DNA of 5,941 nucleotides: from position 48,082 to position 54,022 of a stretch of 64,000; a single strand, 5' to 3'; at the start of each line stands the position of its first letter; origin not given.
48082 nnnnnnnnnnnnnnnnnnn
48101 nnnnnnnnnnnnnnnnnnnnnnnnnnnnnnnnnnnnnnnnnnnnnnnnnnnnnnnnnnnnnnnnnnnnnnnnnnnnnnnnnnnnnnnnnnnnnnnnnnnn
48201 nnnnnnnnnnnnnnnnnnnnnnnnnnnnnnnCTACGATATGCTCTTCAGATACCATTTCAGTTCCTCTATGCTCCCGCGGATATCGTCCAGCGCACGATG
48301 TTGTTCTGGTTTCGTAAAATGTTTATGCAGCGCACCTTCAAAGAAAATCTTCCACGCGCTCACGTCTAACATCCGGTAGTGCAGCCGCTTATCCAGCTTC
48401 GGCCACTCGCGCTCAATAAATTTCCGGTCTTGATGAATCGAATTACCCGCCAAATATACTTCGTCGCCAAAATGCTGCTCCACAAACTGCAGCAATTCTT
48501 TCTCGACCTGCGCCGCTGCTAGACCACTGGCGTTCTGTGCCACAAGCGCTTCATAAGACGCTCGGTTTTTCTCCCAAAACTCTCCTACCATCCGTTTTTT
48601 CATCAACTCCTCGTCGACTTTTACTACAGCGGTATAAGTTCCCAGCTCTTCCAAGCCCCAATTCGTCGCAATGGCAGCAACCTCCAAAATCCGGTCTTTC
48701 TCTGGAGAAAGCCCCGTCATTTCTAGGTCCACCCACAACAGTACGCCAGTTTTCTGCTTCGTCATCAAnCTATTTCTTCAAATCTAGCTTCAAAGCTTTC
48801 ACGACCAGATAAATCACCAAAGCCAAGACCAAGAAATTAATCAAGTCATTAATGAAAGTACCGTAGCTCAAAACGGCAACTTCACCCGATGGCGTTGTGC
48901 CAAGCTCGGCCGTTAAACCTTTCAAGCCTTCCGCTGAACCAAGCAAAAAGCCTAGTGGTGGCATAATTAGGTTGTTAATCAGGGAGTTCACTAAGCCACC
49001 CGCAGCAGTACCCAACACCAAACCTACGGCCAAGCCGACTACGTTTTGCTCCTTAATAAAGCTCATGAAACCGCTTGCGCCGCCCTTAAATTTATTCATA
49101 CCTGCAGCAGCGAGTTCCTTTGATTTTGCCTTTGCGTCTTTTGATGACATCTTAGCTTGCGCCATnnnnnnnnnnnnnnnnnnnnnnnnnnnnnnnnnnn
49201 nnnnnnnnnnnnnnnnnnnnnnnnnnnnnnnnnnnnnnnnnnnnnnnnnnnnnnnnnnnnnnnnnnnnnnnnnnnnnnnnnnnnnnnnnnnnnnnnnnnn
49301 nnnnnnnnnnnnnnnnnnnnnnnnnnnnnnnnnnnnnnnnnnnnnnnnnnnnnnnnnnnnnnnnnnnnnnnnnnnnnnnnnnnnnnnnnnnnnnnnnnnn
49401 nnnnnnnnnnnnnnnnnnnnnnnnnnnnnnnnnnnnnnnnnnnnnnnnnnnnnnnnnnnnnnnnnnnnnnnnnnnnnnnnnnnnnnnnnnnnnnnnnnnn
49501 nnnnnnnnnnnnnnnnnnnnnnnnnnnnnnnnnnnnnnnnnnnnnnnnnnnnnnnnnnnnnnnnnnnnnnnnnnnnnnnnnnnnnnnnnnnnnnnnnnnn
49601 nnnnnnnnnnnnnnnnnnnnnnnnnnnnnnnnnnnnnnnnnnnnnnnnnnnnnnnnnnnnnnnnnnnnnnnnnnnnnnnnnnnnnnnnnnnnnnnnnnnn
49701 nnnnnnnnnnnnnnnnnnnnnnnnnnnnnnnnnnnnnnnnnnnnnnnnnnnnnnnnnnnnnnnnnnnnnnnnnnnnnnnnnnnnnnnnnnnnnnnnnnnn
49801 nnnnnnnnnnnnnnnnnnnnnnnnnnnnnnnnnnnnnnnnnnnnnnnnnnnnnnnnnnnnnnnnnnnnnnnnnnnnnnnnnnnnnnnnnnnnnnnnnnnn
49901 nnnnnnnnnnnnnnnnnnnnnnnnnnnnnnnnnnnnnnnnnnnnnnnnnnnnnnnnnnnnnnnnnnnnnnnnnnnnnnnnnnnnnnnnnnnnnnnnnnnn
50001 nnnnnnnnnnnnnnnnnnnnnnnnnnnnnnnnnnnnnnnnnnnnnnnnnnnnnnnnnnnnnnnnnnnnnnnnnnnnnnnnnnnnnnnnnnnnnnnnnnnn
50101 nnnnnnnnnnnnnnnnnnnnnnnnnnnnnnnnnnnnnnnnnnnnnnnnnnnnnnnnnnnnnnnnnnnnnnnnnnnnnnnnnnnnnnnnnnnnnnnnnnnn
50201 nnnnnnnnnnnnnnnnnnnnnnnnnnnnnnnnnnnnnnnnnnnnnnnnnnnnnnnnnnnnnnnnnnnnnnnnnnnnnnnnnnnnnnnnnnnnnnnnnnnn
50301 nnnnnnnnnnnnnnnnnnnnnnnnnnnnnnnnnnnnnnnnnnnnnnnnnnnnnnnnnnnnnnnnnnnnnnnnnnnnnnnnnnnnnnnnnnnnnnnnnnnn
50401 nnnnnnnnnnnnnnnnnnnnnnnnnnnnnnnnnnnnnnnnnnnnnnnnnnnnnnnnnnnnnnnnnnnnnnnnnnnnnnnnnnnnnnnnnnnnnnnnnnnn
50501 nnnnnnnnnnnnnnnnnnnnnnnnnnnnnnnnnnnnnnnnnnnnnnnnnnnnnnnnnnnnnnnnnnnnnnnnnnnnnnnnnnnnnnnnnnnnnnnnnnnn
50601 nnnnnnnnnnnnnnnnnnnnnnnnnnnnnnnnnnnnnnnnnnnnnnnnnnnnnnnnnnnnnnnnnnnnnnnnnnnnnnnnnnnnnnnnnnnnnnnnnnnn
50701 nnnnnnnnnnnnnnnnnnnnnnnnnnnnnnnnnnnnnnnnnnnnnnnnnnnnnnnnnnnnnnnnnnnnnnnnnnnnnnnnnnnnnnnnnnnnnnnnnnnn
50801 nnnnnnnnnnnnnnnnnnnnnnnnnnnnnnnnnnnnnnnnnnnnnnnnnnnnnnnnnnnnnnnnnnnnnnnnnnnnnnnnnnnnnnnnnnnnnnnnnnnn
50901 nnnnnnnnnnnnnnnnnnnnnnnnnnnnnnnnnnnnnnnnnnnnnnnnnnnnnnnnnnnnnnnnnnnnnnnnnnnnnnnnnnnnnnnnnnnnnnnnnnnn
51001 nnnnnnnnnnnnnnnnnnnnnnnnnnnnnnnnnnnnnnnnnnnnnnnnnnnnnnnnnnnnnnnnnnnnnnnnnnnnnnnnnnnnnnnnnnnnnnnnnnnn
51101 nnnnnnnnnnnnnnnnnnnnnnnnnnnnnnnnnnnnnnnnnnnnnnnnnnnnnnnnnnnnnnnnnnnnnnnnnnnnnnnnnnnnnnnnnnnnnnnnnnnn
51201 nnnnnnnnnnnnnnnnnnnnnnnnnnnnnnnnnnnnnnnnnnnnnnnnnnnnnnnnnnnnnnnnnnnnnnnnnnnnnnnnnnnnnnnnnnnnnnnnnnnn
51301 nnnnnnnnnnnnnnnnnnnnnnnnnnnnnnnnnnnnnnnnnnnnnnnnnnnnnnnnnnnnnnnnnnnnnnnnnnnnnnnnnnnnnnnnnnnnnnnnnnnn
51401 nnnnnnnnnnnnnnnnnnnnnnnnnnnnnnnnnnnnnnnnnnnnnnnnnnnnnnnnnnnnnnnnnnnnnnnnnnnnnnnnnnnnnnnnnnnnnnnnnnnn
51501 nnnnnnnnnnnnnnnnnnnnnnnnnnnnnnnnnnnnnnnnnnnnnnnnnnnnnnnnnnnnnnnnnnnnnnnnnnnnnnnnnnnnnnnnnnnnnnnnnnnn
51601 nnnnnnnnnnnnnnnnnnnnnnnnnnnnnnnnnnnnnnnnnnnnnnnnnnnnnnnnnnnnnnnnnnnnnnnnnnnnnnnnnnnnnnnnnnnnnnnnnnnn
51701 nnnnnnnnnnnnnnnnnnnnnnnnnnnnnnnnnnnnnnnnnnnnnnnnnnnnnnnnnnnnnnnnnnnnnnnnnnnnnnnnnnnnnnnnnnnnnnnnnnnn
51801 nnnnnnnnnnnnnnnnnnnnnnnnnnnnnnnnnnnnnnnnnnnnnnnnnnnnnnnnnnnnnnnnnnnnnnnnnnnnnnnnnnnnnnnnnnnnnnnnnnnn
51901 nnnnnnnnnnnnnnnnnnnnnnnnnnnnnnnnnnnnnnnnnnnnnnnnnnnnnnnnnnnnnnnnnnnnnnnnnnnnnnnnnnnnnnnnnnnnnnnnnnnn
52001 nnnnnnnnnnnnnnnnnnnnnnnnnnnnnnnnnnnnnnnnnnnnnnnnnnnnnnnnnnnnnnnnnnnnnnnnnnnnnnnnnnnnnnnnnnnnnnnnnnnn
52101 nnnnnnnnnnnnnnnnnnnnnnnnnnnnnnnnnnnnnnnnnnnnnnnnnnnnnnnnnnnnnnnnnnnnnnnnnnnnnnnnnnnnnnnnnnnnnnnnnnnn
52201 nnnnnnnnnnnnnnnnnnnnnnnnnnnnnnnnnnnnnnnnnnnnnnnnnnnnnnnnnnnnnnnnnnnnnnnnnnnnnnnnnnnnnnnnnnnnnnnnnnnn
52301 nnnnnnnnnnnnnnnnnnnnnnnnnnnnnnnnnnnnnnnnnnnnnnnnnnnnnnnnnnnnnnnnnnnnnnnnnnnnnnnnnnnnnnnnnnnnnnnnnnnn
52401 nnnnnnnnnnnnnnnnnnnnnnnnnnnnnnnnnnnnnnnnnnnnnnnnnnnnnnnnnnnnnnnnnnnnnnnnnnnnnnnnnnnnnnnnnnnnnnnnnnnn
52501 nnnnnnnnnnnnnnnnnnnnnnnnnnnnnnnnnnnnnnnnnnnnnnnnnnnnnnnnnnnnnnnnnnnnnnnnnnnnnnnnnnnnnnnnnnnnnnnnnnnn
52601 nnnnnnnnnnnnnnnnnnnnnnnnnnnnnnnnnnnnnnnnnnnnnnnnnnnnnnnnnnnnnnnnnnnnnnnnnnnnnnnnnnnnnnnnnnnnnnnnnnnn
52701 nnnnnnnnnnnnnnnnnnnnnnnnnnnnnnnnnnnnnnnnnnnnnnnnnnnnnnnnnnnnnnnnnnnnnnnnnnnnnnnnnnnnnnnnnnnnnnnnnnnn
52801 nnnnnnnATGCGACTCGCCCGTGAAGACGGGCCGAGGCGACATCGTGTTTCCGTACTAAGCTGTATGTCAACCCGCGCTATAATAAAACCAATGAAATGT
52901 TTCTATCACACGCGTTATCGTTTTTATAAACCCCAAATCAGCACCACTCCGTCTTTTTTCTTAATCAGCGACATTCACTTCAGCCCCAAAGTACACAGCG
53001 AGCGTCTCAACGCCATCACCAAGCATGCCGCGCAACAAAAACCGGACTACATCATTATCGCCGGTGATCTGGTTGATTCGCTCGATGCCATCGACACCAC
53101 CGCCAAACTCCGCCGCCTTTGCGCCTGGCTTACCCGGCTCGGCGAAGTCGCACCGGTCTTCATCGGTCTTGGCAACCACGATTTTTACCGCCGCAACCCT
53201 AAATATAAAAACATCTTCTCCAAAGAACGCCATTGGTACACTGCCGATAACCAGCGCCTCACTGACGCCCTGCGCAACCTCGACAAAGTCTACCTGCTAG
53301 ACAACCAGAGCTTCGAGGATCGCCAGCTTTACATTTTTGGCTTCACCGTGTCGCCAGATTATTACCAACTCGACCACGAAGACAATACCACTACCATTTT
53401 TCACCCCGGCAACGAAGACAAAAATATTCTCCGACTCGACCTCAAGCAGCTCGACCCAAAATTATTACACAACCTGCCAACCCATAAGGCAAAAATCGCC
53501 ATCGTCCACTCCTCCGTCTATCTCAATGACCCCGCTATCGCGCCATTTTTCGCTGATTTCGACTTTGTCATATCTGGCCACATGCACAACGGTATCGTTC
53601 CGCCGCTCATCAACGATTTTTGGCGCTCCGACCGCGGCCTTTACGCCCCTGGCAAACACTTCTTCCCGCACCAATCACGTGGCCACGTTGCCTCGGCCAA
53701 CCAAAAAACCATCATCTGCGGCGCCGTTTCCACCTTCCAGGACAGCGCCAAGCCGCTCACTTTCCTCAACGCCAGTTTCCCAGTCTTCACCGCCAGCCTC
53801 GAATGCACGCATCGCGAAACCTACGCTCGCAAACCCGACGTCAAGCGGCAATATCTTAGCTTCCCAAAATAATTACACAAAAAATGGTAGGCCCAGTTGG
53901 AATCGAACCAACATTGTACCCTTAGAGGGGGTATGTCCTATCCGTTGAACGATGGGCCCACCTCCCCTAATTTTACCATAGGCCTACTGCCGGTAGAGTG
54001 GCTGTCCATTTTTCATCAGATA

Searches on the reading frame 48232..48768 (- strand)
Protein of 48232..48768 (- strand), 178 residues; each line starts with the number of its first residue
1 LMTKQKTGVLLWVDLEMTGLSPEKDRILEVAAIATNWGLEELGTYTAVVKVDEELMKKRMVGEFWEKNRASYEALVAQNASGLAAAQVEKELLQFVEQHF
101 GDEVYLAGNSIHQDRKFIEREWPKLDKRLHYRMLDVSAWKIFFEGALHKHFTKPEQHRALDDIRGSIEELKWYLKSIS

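Call 84: search_protein_families(library=pfam, proteins=[window:48232-48768:-], max_evalue=0.001)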
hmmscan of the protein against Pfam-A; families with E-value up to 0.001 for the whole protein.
window:48232-48768:- (178 aa): 1 family
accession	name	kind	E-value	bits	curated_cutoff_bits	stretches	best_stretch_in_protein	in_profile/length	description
PF00929.31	RNase_T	-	2.1e-21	77.6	24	1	11-169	1-163/164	Exonuclease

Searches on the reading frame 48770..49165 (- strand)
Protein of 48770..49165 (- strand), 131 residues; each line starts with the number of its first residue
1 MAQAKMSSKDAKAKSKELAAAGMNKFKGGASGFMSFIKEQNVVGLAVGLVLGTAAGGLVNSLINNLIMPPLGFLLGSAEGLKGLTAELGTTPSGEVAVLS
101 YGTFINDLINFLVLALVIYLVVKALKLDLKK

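Call 84: search_protein_families(library=pfam, proteins=[window:48770-49165:-], max_evalue=0.001)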
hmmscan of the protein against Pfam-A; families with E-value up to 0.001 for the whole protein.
window:48770-49165:- (131 aa): 1 family
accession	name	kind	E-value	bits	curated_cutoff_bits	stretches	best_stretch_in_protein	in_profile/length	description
PF01741.23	MscL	-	7.7e-24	84.8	27.4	1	31-126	3-96/123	Large-conductance mechanosensitive channel, MscL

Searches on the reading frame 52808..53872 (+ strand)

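Call 84: search_protein_families(library=pfam, proteins=[window:52808-53872:+], max_evalue=0.001)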
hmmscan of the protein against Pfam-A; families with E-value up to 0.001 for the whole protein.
window:52808-53872:+ (354 aa): 2 families
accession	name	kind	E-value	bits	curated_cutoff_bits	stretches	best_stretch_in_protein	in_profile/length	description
PF00149.33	Metallophos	-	5.9e-17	63.2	21.5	1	50-261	3-190/191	Calcineurin-like phosphoesterase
PF12850.12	Metallophos_2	-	1.6e-06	28.7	27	1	51-201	4-133/154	Calcineurin-like phosphoesterase superfamily domain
